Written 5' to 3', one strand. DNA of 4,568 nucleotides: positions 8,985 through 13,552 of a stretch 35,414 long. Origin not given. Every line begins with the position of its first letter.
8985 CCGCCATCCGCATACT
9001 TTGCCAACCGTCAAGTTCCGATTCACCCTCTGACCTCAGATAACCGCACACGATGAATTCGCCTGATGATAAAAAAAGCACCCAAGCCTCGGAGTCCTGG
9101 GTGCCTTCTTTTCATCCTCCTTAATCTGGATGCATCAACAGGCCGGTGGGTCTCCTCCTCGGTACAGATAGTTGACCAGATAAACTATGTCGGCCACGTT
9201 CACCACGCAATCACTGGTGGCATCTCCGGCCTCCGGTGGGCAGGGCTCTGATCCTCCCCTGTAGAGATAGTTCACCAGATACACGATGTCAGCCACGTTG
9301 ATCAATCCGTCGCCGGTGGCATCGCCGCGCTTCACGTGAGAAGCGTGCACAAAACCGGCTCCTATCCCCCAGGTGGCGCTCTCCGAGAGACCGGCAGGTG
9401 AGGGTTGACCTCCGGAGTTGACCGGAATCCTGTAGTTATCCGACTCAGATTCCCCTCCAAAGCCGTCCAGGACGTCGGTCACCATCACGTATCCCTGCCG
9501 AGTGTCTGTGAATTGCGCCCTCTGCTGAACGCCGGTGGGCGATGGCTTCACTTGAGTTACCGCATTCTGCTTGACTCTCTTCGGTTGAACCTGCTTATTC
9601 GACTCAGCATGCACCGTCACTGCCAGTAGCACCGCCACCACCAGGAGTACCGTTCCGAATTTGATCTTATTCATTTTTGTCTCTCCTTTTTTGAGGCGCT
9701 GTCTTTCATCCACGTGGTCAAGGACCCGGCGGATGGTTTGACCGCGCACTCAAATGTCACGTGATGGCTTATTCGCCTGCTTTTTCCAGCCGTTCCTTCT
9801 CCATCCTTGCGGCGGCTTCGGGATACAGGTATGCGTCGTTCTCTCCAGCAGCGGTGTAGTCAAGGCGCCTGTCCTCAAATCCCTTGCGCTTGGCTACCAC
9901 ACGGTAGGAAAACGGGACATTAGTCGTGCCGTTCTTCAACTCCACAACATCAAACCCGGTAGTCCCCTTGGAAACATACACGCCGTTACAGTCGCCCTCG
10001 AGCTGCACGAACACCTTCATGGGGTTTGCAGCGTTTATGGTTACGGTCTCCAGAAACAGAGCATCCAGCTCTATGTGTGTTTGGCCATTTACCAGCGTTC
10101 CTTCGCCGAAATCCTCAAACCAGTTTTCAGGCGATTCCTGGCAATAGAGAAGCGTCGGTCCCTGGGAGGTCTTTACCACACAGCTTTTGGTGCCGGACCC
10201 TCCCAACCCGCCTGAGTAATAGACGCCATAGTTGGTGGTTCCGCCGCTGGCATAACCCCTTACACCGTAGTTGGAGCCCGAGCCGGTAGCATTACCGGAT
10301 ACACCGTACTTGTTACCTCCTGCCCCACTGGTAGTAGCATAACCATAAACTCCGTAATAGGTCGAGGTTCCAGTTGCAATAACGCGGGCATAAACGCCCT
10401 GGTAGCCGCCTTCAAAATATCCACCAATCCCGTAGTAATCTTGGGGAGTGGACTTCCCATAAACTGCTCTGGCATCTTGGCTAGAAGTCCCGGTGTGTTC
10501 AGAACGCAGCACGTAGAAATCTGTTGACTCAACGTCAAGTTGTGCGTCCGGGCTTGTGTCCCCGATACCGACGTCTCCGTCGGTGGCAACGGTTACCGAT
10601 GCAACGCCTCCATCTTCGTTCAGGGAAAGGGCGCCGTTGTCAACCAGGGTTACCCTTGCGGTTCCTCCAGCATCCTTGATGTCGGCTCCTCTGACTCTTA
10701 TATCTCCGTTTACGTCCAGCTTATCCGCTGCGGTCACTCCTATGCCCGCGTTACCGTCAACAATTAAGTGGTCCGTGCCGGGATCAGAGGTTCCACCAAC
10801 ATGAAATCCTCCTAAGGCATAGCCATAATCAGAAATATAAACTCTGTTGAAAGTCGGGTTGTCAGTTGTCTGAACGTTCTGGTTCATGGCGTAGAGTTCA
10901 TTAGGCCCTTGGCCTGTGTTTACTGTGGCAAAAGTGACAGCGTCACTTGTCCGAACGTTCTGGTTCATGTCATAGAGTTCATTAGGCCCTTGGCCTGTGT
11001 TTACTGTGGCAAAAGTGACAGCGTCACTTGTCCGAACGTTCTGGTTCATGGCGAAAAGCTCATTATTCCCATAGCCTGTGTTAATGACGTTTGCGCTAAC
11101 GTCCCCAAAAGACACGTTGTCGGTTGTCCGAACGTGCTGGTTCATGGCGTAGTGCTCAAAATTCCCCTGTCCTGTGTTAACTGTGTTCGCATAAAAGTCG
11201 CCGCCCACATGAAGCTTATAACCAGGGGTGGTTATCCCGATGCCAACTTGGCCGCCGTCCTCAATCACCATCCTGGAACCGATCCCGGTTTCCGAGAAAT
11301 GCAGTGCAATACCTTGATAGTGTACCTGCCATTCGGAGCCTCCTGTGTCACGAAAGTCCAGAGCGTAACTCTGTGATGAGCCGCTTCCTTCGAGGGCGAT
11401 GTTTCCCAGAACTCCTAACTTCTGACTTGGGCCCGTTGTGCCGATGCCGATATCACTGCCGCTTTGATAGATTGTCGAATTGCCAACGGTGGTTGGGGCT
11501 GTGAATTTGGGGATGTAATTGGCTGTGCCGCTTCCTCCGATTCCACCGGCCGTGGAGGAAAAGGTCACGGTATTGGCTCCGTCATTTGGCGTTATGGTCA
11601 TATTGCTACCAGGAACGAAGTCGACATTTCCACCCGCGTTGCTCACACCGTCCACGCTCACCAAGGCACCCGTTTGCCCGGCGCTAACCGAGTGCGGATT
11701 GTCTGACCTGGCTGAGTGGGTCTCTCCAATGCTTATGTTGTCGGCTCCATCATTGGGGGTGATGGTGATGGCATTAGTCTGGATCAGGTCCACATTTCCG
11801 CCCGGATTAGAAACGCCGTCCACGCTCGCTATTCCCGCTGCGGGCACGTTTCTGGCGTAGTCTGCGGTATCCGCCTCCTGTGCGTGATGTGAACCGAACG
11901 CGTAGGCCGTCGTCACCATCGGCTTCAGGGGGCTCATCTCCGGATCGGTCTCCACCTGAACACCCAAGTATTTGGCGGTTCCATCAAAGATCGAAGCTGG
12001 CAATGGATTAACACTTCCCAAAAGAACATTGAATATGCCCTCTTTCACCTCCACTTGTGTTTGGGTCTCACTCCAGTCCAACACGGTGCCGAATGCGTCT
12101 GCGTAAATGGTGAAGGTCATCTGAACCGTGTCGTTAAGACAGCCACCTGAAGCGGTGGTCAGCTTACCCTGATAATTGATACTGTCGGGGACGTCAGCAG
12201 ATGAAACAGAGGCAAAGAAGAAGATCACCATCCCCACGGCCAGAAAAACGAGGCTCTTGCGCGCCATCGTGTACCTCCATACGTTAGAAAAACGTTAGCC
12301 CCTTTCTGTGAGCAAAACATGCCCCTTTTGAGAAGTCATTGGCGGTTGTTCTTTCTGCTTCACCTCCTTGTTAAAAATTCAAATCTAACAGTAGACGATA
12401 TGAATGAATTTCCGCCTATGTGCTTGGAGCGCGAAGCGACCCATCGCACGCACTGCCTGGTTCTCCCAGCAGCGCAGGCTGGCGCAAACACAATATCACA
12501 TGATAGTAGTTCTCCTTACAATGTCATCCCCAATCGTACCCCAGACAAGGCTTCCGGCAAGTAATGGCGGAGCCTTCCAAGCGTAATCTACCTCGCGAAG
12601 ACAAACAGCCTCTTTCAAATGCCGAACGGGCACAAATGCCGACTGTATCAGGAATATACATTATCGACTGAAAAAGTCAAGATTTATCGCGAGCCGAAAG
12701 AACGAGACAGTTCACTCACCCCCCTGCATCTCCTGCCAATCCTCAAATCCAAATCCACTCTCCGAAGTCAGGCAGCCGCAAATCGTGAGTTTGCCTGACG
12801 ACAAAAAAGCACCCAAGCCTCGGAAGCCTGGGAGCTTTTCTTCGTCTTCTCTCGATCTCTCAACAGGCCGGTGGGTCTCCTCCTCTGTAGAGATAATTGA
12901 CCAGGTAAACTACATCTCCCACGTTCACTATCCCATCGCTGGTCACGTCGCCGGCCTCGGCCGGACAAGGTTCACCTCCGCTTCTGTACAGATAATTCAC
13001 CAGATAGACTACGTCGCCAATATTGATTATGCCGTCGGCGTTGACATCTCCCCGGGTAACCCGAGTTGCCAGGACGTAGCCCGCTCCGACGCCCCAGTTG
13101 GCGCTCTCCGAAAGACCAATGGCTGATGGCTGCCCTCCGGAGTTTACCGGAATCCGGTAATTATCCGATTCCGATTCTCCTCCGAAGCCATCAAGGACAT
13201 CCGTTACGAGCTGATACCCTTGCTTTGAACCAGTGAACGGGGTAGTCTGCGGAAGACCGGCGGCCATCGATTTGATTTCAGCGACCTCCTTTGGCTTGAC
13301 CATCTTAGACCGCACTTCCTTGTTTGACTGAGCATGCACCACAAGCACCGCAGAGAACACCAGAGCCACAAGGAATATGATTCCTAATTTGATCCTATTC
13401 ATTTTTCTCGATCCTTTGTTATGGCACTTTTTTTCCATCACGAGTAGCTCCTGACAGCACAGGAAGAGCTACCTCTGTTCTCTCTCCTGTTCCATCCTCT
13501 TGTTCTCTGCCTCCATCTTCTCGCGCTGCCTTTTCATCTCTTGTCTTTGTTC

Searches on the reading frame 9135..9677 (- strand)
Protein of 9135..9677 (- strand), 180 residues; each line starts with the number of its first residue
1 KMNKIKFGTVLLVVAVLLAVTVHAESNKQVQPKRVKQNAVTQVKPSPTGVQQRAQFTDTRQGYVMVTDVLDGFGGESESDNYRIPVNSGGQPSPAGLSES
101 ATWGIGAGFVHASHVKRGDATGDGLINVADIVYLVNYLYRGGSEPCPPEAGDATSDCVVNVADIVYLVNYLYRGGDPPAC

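Call 9: search_protein_families(library=pfam, proteins=[window:9135-9677:-], max_evalue=0.01)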
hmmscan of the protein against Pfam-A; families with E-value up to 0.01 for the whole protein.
window:9135-9677:- (180 aa): 1 family
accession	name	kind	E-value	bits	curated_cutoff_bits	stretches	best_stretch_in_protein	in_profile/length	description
PF00404.24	Dockerin_1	-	8.2e-06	26.4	22.9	1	118-171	2-56/57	Dockerin type I domain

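Call 59: search_protein_families(library=ncbifam, proteins=[window:9135-9677:-], max_evalue=0.01)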
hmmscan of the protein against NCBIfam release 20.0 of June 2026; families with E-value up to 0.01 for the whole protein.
window:9135-9677:- (180 aa): 1 family
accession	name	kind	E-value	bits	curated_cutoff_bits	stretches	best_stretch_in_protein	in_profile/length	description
NF045500.1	Omp28_seleno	equivalog_domain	0.0019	17.6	200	1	121-170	327-374/377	Omp28-related selenoprotein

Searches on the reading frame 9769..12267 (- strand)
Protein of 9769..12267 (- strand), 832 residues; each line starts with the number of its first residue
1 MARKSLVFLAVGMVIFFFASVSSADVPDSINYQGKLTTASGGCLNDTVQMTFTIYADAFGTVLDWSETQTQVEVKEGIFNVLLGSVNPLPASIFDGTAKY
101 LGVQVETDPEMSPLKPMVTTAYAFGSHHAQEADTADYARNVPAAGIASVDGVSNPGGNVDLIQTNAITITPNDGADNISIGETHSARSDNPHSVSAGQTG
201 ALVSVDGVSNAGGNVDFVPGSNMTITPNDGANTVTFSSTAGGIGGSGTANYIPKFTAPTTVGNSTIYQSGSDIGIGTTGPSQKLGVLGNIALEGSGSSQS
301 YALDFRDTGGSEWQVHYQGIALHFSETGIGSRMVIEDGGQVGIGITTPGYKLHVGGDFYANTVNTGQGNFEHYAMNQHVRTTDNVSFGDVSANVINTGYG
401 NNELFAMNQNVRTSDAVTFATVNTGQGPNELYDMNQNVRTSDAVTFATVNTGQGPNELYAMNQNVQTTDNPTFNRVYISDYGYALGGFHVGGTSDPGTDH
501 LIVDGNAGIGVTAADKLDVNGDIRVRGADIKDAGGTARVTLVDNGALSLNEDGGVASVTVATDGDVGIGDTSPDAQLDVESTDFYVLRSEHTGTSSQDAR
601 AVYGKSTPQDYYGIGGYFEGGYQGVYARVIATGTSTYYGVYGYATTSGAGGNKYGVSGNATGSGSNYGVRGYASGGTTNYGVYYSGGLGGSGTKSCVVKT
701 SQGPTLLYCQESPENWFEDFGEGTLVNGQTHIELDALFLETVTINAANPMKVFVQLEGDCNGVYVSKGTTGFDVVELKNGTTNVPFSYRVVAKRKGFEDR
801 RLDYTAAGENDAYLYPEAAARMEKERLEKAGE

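Call 9: search_protein_families(library=pfam, proteins=[window:9769-12267:-], max_evalue=0.01)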
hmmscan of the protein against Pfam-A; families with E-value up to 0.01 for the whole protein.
window:9769-12267:- (832 aa): 0 families

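Call 59: search_protein_families(library=ncbifam, proteins=[window:9769-12267:-], max_evalue=0.01)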
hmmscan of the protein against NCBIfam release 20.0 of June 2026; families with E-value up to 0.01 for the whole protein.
window:9769-12267:- (832 aa): 1 family
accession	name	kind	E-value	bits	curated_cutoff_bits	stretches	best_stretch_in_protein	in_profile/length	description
NF053851.1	Bdello_MAT_N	subfamily_domain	7.6e-08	32.3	60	1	14-85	2-74/162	mosaic adhesive trimer family chimeric fiber protein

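Call 60: search_protein_families(library=phrogs, proteins=[window:9769-12267:-], max_evalue=0.01)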
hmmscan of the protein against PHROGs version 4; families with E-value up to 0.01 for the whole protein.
window:9769-12267:- (832 aa): 1 family
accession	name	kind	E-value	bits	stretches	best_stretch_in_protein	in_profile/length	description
phrog_6616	-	tail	6.2e-16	58.5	1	499-810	475-769/991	tail protein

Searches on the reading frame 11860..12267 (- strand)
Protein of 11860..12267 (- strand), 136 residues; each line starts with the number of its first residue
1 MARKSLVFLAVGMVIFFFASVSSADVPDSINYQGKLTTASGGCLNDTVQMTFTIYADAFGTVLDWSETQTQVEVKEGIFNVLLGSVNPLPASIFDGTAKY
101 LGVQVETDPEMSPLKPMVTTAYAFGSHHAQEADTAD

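Call 14: find_homologous_proteins(query=window:11860-12267:-, max_evalue=0.00001)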
Query window:11860-12267:- (136 aa): 29 proteins with E <= 0.00001 among 43 candidates.
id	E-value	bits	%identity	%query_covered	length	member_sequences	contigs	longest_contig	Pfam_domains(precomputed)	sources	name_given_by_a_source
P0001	7.5e-66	238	83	98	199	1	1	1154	-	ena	-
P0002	2.6e-63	230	81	99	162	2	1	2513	-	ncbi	ncbi:MAG: hypothetical protein WBC88_04615, partial [Candidatus Zixiibacteriota bacterium]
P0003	3.5e-57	210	77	99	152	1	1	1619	-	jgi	-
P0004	6.4e-52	193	73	91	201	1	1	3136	-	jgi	jgi:hypothetical protein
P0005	8.1e-49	183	64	97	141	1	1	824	-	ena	-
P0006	8.8e-49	183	65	91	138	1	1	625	-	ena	-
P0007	1.1e-47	179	70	85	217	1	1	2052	-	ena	-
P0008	1.9e-47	178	71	85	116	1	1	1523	-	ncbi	ncbi:MAG: hypothetical protein ACE5KJ_08790, partial [Candidatus Zixiibacteriota bacterium]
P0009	1.3e-46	176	70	85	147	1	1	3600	-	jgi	jgi:hypothetical protein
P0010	1.3e-43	166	70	77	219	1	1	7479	-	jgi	jgi:hypothetical protein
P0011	3.9e-43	164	69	77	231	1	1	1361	-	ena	-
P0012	4.1e-42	161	59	99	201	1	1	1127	-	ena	-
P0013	3.4e-41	158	69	76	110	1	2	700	-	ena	-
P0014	9.7e-37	144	68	76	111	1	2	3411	-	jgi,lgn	-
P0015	2.4e-35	139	65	73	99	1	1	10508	-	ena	-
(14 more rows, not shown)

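Call 15: find_encoding_contigs(protein=P0002, flank=3000, max_places=4)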
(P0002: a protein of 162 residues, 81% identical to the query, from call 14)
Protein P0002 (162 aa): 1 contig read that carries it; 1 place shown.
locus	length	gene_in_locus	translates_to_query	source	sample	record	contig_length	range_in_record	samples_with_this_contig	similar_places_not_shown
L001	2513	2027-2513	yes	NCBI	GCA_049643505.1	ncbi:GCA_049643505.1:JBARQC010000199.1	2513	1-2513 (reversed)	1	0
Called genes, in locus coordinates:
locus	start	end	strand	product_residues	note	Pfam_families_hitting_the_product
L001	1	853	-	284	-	PF00291:PALP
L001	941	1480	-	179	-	PF01966:HD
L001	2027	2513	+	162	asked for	?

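Call 16: find_encoding_contigs(protein=P0010, flank=3000, max_places=4)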
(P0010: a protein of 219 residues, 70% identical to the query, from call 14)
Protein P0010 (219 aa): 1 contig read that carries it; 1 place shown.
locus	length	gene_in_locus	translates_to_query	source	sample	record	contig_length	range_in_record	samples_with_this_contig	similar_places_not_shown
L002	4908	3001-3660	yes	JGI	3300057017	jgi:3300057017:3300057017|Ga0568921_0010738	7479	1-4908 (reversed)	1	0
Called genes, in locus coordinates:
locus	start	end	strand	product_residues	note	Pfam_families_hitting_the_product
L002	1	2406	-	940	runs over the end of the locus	PF01326:PPDK_N, PF00391:PEP-utilizers, PF02896:PEP-utilizers_C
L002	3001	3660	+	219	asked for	-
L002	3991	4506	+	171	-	PF00404:Dockerin_1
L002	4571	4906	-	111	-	?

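Call 17: find_encoding_contigs(protein=P0015, flank=3000, max_places=4)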
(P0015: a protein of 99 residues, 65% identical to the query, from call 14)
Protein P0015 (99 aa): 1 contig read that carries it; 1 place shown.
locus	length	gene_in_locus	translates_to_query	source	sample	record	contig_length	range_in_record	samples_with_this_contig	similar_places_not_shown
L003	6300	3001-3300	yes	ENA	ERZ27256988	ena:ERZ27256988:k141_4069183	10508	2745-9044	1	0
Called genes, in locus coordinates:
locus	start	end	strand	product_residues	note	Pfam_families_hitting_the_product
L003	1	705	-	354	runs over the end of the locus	PF13174:TPR_6 (faint), PF13428:TPR_14 (faint), PF13432:TPR_16 (faint), PF14559:TPR_19 (faint), PF21033:RMD1-3 (faint)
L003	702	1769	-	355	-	PF07719:TPR_2 (faint), PF13428:TPR_14 (faint), PF13432:TPR_16 (faint), PF13174:TPR_6 (faint), PF13414:TPR_11 (faint), PF14559:TPR_19 (faint)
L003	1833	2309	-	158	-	-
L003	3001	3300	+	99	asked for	-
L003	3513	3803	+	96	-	-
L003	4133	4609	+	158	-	-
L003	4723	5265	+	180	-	-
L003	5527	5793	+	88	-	PF01197:Ribosomal_L31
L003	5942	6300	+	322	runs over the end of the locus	PF07136:DUF1385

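Call 22: find_related_loci(query=A4, collection=metagenome_contigs, flank=2500)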
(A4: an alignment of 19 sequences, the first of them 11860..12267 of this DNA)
Query A4 (136 aa) in metagenome_contigs; peptide patterns used: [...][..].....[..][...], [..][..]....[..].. (x = any residue, [..] = any of these).
600 stretches matched a pattern (row limit reached: there are more); 306 encode a relative of the query (tblastn E <= 1e-3); the best 80 are kept; 79 distinct loci.
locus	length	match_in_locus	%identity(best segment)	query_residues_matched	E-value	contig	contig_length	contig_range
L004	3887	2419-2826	89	1-136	8e-82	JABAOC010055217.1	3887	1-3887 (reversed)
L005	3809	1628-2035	86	1-136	2e-81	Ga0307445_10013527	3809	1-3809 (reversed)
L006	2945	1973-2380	77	2-136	2e-69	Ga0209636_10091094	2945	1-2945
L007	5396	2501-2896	78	1-135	6e-68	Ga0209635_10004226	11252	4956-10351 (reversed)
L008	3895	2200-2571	80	1-124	1e-65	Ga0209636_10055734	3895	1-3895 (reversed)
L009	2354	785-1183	72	1-136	1e-65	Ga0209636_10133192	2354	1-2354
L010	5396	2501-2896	75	1-132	4e-64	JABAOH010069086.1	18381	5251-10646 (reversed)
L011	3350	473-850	72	1-126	1e-60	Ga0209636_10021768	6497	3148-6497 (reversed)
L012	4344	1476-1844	74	2-124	2e-60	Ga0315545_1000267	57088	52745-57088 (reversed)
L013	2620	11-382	72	1-124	3e-60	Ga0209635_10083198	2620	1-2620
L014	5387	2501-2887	71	2-136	8e-60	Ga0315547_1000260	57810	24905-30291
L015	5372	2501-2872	72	1-124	2e-58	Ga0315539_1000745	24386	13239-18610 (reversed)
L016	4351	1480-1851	72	1-124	2e-58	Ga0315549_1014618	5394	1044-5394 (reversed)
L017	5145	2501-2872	72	1-124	2e-58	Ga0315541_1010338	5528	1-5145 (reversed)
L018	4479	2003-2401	66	1-136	2e-56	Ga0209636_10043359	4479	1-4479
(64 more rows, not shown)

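Call 47: find_related_loci(query=A4, collection=genome_contigs, flank=2500)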
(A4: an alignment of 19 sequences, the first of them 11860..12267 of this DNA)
Query A4 (136 aa) in genome_contigs; peptide patterns used: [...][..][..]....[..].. (x = any residue, [..] = any of these).
56 stretches matched a pattern; 48 encode a relative of the query (tblastn E <= 1e-3); 48 distinct loci.
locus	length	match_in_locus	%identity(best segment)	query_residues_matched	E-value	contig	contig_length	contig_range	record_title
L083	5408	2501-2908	86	1-136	2e-81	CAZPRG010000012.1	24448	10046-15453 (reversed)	MAG TPA_asm: uncultured Ignavibacteria bacterium isolate binchicken_co81_452 genome assembly, contig: NODE_2619_length_2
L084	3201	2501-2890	86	3-135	2e-75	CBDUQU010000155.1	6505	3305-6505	MAG TPA_asm: uncultured bacterium isolate SRR22302359_binner13_Refined_3 genome assembly, contig: ERZ25073601.4295, whol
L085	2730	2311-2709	82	1-136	1e-73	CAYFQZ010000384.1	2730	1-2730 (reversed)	MAG TPA_asm: uncultured Ignavibacteria bacterium isolate ERP108616_co1_151 genome assembly, contig: k119_1640347, whole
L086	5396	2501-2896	75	1-132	3e-64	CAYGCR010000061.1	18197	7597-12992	MAG TPA_asm: uncultured Ignavibacteria bacterium isolate ERP108616_co2_224 genome assembly, contig: NODE_4721_length_181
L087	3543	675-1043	74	2-124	1e-60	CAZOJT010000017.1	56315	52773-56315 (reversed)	MAG TPA_asm: uncultured Ignavibacteria bacterium isolate binchicken_co89_550 genome assembly, contig: NODE_661_length_56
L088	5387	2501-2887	71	2-136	6e-60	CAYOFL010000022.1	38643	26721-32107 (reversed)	MAG TPA_asm: uncultured Ignavibacteria bacterium isolate binchicken_co211_253 genome assembly, contig: NODE_598_length_3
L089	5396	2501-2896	69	1-132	6e-60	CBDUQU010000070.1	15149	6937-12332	MAG TPA_asm: uncultured bacterium isolate SRR22302359_binner13_Refined_3 genome assembly, contig: ERZ25073601.869, whole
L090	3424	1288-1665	71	1-124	5e-59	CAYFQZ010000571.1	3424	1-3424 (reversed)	MAG TPA_asm: uncultured Ignavibacteria bacterium isolate ERP108616_co1_151 genome assembly, contig: k119_1279941, whole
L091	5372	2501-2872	72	1-124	1e-58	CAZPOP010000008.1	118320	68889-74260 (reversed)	MAG TPA_asm: uncultured Ignavibacteria bacterium isolate SRP214966_co5_260 genome assembly, contig: NODE_29_length_11832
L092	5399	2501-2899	65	1-136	7e-57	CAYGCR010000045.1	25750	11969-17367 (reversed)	MAG TPA_asm: uncultured Ignavibacteria bacterium isolate ERP108616_co2_224 genome assembly, contig: NODE_2534_length_257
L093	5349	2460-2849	66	1-129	7e-57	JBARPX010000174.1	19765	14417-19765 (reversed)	MAG: Candidatus Zixiibacteriota bacterium isolate MFD13424_ilm_asm_bin49 k127_225668, whole genome shotgun sequence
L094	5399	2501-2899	63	1-136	1e-56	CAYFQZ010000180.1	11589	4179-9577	MAG TPA_asm: uncultured Ignavibacteria bacterium isolate ERP108616_co1_151 genome assembly, contig: k119_718833, whole g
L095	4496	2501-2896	66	1-135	2e-56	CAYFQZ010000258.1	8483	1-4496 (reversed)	MAG TPA_asm: uncultured Ignavibacteria bacterium isolate ERP108616_co1_151 genome assembly, contig: k119_1061543, whole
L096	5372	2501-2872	70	1-124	2e-55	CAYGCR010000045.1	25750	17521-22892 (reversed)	MAG TPA_asm: uncultured Ignavibacteria bacterium isolate ERP108616_co2_224 genome assembly, contig: NODE_2534_length_257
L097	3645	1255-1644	61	1-136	2e-55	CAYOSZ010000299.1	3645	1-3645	MAG TPA_asm: uncultured Ignavibacteria bacterium isolate SRP214966_co2_364 genome assembly, contig: NODE_56237_length_36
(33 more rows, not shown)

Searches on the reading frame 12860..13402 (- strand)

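Call 9: search_protein_families(library=pfam, proteins=[window:12860-13402:-], max_evalue=0.01)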
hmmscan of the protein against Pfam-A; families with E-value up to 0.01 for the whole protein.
window:12860-13402:- (180 aa): 1 family
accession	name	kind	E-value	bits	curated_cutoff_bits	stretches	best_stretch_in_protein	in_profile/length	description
PF00404.24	Dockerin_1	-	4.2e-08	33.7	22.9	1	118-171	2-56/57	Dockerin type I domain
